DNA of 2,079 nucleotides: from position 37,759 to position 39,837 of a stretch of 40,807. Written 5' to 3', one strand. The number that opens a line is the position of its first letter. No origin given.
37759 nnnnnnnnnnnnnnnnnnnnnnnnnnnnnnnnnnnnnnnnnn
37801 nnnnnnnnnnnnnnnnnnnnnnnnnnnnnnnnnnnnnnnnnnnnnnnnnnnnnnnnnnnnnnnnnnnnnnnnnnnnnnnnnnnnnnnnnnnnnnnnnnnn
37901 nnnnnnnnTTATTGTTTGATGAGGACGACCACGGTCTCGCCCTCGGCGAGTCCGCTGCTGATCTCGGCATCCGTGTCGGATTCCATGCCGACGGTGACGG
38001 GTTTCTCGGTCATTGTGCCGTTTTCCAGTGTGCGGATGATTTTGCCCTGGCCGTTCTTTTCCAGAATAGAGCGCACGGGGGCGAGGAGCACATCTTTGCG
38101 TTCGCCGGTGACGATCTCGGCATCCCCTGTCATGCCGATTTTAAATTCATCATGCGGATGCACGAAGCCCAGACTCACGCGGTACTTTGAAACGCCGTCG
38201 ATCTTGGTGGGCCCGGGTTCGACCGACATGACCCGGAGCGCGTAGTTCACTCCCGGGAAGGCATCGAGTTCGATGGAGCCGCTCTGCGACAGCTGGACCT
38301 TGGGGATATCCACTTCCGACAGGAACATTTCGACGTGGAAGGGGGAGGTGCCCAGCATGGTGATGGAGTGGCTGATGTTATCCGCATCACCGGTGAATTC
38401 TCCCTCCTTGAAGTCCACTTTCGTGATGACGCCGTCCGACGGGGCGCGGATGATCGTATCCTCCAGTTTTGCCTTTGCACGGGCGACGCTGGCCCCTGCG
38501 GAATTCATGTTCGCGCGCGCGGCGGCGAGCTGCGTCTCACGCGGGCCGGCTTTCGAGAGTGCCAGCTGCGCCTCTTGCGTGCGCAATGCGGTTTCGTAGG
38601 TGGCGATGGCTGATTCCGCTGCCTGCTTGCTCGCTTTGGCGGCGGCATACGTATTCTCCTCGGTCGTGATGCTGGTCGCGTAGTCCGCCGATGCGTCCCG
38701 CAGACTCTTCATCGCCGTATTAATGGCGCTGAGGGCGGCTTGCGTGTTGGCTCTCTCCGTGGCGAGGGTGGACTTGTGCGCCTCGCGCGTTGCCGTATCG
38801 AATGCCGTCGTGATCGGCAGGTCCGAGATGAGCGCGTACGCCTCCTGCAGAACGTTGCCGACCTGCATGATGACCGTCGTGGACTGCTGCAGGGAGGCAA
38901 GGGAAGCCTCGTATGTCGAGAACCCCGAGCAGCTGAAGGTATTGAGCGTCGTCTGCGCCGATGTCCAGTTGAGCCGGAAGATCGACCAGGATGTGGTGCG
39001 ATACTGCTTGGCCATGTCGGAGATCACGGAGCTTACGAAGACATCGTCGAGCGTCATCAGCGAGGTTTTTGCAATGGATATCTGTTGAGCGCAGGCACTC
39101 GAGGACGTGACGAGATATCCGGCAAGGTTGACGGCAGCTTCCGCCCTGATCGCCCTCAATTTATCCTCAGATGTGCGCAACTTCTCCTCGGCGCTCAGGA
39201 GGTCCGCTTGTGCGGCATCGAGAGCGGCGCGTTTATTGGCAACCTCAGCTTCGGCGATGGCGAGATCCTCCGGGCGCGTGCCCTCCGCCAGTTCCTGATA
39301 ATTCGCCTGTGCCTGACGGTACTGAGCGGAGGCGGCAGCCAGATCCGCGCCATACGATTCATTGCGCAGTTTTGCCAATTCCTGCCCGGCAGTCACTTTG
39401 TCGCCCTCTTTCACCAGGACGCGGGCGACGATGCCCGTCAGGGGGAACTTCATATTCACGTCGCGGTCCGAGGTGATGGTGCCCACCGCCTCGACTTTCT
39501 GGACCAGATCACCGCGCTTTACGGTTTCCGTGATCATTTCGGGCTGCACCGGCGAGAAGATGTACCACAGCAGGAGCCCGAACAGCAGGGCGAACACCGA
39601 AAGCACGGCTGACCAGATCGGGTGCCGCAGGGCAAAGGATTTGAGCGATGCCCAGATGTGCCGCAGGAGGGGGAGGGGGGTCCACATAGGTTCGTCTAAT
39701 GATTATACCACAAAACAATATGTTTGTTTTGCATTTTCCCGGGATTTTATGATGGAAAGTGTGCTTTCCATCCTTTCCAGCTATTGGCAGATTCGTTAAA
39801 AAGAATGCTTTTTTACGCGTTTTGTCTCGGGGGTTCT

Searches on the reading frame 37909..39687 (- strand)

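Call 72: search_protein_families(library=pfam, proteins=[window:37909-39687:-], max_evalue=0.00001)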
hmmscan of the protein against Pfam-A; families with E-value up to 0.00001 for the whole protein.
window:37909-39687:- (592 aa): 3 families
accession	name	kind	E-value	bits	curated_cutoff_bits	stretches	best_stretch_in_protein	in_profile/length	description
PF16576.10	HlyD_D23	-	3.5e-13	49.8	30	0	61-162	2-78/214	Barrel-sandwich domain of CusB or HlyD membrane-fusion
PF13437.12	HlyD_3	-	1.9e-12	48.3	22.2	1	413-506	2-93/106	HlyD family secretion protein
PF00364.28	Biotin_lipoyl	-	1.2e-07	31.9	22.1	0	51-107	16-73/73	Biotin-requiring enzyme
